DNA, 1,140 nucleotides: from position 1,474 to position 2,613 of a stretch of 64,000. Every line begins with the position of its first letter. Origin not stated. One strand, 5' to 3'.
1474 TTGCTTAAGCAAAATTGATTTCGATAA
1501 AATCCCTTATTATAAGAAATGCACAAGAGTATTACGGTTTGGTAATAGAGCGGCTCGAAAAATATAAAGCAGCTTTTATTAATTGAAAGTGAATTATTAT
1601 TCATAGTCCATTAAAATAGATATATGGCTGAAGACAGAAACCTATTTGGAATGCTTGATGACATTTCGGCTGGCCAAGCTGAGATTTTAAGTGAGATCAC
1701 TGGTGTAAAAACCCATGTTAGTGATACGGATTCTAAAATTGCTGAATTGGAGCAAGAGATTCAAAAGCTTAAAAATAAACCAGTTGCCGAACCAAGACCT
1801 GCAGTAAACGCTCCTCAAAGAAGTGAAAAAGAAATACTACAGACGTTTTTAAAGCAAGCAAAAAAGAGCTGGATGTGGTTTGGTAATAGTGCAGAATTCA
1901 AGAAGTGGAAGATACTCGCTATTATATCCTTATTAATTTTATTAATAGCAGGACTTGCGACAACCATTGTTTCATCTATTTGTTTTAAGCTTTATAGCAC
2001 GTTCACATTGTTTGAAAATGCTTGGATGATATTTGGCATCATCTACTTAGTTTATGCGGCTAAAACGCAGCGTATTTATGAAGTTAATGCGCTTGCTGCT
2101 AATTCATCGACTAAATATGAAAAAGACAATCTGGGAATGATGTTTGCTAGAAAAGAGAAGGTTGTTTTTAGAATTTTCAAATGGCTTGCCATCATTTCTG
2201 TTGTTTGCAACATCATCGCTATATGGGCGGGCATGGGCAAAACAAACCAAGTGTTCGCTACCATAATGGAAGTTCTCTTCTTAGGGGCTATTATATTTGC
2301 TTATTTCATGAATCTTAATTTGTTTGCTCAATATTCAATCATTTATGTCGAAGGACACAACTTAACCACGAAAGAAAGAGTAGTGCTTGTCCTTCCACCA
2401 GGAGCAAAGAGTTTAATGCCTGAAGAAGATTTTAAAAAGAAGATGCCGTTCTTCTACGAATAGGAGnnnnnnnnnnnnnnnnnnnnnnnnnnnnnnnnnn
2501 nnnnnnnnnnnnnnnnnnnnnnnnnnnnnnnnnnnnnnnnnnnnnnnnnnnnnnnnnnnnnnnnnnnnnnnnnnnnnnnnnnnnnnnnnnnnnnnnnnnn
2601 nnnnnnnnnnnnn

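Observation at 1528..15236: Two different two-gene modules share a duplicated promoter and a paralogous coiled-coil/4-TM membrane domain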

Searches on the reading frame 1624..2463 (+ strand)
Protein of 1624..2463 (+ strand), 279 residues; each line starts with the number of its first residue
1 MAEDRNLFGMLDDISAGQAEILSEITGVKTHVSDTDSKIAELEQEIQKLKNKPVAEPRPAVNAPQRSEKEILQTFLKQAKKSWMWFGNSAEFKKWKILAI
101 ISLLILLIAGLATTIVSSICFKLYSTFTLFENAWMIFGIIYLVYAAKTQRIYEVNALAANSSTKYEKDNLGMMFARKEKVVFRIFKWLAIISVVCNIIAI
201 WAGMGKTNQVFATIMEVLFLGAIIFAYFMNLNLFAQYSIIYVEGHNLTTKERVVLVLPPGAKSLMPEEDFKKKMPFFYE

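Call 6: search_protein_families(library=pfam, proteins=[window:1624-2463:+], max_evalue=0.1)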
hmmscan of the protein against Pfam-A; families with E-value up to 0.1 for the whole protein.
window:1624-2463:+ (279 aa): 5 families
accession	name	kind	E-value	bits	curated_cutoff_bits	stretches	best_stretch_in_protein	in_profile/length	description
PF03203.19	MerC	-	0.023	15.7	27.6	1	184-232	38-85/108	MerC mercury resistance protein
PF22299.1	BRISC_FAM175B_helical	-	0.041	14.1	27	1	31-52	40-61/62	BRISC complex subunit FAM175B, helical domain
PF15714.11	SpoVT_C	-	0.043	14.3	27.5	1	11-56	2-47/128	Stage V sporulation protein T C-terminal, transcription factor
PF04012.17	PspA_IM30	-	0.079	13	33.9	0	13-50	102-139/220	PspA/IM30 family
PF14060.11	DUF4252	-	0.091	13.3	23.9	0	5-51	14-63/125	Domain of unknown function (DUF4252)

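Call 7: search_protein_families(library=padloc, proteins=[window:1624-2463:+], max_evalue=0.1)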
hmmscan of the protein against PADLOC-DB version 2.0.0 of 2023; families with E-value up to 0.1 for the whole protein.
window:1624-2463:+ (279 aa): 1 family
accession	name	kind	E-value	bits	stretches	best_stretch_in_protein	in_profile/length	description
PDLC01041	Csx18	-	0.035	12.2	1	99-129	20-51/85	adaptation associated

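Call 12: find_homologous_proteins(query=window:1624-2463:+, max_evalue=0.001)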
Query window:1624-2463:+ (279 aa): 132 proteins with E <= 0.001 among 1312 candidates; the best 120 are listed.
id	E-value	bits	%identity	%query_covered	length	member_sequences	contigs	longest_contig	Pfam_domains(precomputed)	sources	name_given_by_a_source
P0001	2.4e-175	599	98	100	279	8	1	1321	-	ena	-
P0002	2.1e-169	580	94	100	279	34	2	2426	-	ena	-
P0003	6.3e-162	555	91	100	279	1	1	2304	-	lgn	-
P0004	1.1e-156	538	87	100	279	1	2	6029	-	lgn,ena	-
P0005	3.7e-149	513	82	100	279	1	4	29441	-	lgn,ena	-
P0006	3.0e-148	510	83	100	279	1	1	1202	-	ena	-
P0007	6.9e-145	499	80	100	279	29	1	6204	-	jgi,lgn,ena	-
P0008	9.9e-143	492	79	100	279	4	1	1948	-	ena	-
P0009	5.4e-138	477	77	100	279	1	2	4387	-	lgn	-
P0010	1.7e-137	475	76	100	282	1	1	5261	-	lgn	-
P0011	1.8e-137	475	76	100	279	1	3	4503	-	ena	-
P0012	2.3e-137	475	75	100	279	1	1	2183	-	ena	-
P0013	5.0e-137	473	77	100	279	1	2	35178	-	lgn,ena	-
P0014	6.6e-137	473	76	100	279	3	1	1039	-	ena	-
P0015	1.6e-136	472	76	100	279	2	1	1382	-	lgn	-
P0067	6.5e-110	385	63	100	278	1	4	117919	-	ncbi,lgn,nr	ncbi:MAG: hypothetical protein MR467_06150 [Bacillales bacterium]|nr:hypothetical protein [Mollicute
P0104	3.5e-85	304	54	100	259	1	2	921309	-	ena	-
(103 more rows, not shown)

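Call 14: find_encoding_contigs(protein=P0067, flank=8000, max_places=3)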
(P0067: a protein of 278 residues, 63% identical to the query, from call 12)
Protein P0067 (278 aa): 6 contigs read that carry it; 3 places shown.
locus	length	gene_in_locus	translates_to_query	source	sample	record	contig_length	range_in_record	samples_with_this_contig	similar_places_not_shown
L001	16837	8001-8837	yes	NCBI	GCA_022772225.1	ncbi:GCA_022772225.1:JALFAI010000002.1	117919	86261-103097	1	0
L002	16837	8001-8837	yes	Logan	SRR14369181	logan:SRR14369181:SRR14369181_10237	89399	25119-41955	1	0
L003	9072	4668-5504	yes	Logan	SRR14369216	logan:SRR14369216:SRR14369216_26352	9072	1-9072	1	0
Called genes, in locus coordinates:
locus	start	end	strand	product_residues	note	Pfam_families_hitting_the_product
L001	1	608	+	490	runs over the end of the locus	-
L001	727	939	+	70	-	PF01381:HTH_3 (weak)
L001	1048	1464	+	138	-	-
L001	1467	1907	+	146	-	PF13353:Fer4_12, PF04055:Radical_SAM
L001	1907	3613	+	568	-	PF13597:NRDD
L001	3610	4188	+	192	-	PF01712:dNK, PF02223:Thymidylate_kin, PF13238:AAA_18, PF13671:AAA_33 (faint), PF13207:AAA_17 (faint)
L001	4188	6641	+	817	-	PF13306:LRR_5, PF13855:LRR_8 (faint), PF13306:LRR_5, PF01555:N6_N4_Mtase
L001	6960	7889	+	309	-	PF00929:RNase_T (faint)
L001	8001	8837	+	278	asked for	-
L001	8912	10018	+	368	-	PF00005:ABC_tran (faint), PF13304:AAA_21, PF13175:AAA_15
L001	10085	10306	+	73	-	PF12844:HTH_19 (weak), PF13443:HTH_26 (weak), PF01381:HTH_3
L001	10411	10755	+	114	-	-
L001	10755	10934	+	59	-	-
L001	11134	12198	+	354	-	PF01497:Peripla_BP_2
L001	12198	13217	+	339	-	PF01032:FecCD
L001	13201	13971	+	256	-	PF00005:ABC_tran, PF13166:AAA_13 (faint), PF13175:AAA_15 (faint), PF02463:SMC_N (weak), PF13304:AAA_21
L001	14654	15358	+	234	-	PF08378:NERD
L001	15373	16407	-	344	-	PF25199:nSTAND_NTPase5 (faint), PF01637:ATPase_2, PF10236:DAP3 (faint), PF24883:NPHP3_N (weak), PF13173:AAA_14 (faint)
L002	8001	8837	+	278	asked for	-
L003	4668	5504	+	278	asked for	-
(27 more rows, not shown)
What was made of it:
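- Gene order differs between the window and L001 (call 14).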

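Call 15: find_encoding_contigs(protein=P0104, flank=8000, max_places=3)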
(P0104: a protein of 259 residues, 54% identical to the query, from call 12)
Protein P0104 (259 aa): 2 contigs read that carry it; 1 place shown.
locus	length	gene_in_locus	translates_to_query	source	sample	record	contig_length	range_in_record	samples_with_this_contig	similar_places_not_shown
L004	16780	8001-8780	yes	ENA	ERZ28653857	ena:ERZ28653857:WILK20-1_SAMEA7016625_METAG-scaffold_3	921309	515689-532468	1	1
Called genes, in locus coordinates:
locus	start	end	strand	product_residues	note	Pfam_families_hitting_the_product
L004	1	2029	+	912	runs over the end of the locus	-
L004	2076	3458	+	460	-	PF11907:DUF3427 (weak), PF26348:SRA_ScoMcrA, PF00293:NUDIX, PF14815:NUDIX_4, PF13020:NOV_C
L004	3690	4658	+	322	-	PF05013:FGase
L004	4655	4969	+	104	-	-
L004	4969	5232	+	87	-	-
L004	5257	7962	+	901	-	PF00580:UvrD-helicase (weak), PF09848:SLFN-g3_helicase (faint), PF13086:AAA_11, PF13245:AAA_19 (weak), PF13604:AAA_30 (faint), PF20720:nSTAND3 (faint), PF13087:AAA_12, PF10881:DUF2726, +1 more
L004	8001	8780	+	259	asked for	-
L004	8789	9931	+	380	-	PF13175:AAA_15 (weak), PF00005:ABC_tran (weak), PF13304:AAA_21, PF13175:AAA_15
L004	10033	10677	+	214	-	-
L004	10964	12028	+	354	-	PF01497:Peripla_BP_2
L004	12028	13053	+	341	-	PF01032:FecCD, PF00950:ABC-3 (weak)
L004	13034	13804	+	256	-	PF00005:ABC_tran, PF02463:SMC_N, PF13166:AAA_13 (faint), PF13175:AAA_15 (faint), PF13304:AAA_21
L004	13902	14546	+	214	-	-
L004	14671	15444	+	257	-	-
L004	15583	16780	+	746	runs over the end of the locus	PF13855:LRR_8 (faint), PF13306:LRR_5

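Call 29: find_encoding_contigs(protein=window:1624-2463:+, flank=3000, max_places=4)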
Protein window:1624-2463:+ (279 aa): 3 contigs read that carry it; 1 place shown.
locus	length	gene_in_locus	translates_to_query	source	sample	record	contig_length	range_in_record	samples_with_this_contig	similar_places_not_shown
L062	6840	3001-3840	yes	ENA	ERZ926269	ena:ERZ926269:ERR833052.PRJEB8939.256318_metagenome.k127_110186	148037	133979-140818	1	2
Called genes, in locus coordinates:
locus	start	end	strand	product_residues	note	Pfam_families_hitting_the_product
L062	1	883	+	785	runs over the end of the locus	PF02687:FtsX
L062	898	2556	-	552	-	PF00501:AMP-binding, PF13193:AMP-binding_C (weak)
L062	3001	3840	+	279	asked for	-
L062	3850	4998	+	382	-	PF13175:AAA_15, PF13304:AAA_21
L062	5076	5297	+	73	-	-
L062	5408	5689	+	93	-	-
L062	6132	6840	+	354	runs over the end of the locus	PF01497:Peripla_BP_2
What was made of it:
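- Checked: The ATPase most likely starts at ATG 2473 (382 aa) (call 29).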

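Call 30: find_encoding_contigs(protein=P0005, flank=10000, max_places=3)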
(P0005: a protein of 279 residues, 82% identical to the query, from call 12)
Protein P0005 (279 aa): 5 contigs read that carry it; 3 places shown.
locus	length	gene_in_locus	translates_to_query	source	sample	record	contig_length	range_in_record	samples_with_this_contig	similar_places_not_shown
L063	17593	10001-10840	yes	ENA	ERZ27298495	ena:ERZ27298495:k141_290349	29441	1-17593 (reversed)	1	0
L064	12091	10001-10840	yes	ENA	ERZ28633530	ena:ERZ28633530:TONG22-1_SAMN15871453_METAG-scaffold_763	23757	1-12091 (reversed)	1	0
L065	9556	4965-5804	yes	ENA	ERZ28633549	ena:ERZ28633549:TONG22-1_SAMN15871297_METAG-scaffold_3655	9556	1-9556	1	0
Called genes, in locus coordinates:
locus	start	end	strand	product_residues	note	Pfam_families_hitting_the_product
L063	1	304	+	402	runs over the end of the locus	PF16738:CBM26 (weak)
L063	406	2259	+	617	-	PF03572:Peptidase_S41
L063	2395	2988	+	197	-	-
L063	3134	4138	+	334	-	PF01370:Epimerase (weak), PF13460:NAD_binding_10 (weak)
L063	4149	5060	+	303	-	PF00037:Fer4 (weak), PF12837:Fer4_6 (faint), PF13237:Fer4_10 (weak), PF14697:Fer4_21 (weak), PF12838:Fer4_7, PF13187:Fer4_9 (weak), PF13484:Fer4_16 (faint)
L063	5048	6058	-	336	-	PF01073:3Beta_HSD, PF01370:Epimerase, PF07993:NAD_binding_4 (faint), PF13460:NAD_binding_10 (weak)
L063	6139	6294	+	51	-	-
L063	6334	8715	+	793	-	PF01431:Peptidase_M13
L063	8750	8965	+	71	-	-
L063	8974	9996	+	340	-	-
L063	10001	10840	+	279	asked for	-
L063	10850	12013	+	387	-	PF00005:ABC_tran (weak), PF13175:AAA_15, PF13304:AAA_21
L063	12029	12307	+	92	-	PF13443:HTH_26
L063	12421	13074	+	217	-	-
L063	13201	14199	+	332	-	-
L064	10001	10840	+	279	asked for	-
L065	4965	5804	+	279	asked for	-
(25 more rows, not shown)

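Call 70: search_protein_families(library=pfam, alignment_id=A6, max_evalue=0.1)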
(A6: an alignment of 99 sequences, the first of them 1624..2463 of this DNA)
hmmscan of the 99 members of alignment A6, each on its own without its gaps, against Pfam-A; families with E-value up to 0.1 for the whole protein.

A. member 1, window:1624-2463:+ (279 aa): 5 families
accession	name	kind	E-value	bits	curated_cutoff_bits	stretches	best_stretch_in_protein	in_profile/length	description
PF03203.19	MerC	-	0.023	15.7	27.6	1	184-232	38-85/108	MerC mercury resistance protein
PF22299.1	BRISC_FAM175B_helical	-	0.041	14.1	27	1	31-52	40-61/62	BRISC complex subunit FAM175B, helical domain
PF15714.11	SpoVT_C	-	0.043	14.3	27.5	1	11-56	2-47/128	Stage V sporulation protein T C-terminal, transcription factor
PF04012.17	PspA_IM30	-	0.079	13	33.9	0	13-50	102-139/220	PspA/IM30 family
PF14060.11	DUF4252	-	0.091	13.3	23.9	0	5-51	14-63/125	Domain of unknown function (DUF4252)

B. families by the number of members that match (of 99 scanned): 107 families (the first 25 are shown)
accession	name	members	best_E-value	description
PF20990.2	DUF2207_C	9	0.00049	Predicted membrane protein (DUF2207) C-terminal domain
PF09716.15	ETRAMP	3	0.0052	Malarial early transcribed membrane protein (ETRAMP)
PF10046.14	BLOC1_2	2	0.00084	Biogenesis of lysosome-related organelles complex-1 subunit 2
PF06419.17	COG6_N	2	0.0069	Conserved oligomeric complex COG6, N-terminal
PF02183.23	HALZ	2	0.013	Homeobox associated leucine zipper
PF12420.13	DUF3671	2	0.016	Fam-L, Fam-M like protein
PF12400.13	STIMATE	2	0.019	STIMATE family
PF13787.11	HXXEE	2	0.029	Protein of unknown function with HXXEE motif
PF01970.21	TctA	2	0.033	Tripartite tricarboxylate transporter TctA family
PF04012.17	PspA_IM30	2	0.073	PspA/IM30 family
PF14257.11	DUF4349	1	0.00036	Domain of unknown function (DUF4349)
PF01445.23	SH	1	0.00036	Viral small hydrophobic protein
PF20599.3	DUF6796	1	0.0006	Family of unknown function (DUF6796)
PF05531.17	NPV_P10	1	0.0028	Nucleopolyhedrovirus P10 protein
PF07851.19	TMEM120A-B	1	0.0028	TMEM120A/B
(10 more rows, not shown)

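Call 79: search_protein_families(library=ncbifam, proteins=[window:1624-2463:+], max_evalue=0.05)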
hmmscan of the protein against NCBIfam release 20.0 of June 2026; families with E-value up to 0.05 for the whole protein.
window:1624-2463:+ (279 aa): 2 families
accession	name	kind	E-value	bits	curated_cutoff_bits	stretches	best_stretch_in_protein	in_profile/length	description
NF045946.1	PlasmethDesatCarF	equivalog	0.0044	16.4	500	1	190-265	123-193/269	plasmanylethanolamine desaturase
NF052320.1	Cbp1_fam_LP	subfamily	0.012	15.1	90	1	24-99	138-208/286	Cbp1 family collagen-binding glycoprotein adhesin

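Call 109: search_protein_families(library=phrogs, proteins=[window:1624-2463:+], max_evalue=0.01)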
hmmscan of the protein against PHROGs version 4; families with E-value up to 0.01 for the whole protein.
window:1624-2463:+ (279 aa): 1 family
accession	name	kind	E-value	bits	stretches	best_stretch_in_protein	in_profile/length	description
phrog_5553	-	unknown function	0.0025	19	1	9-52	21-64/114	-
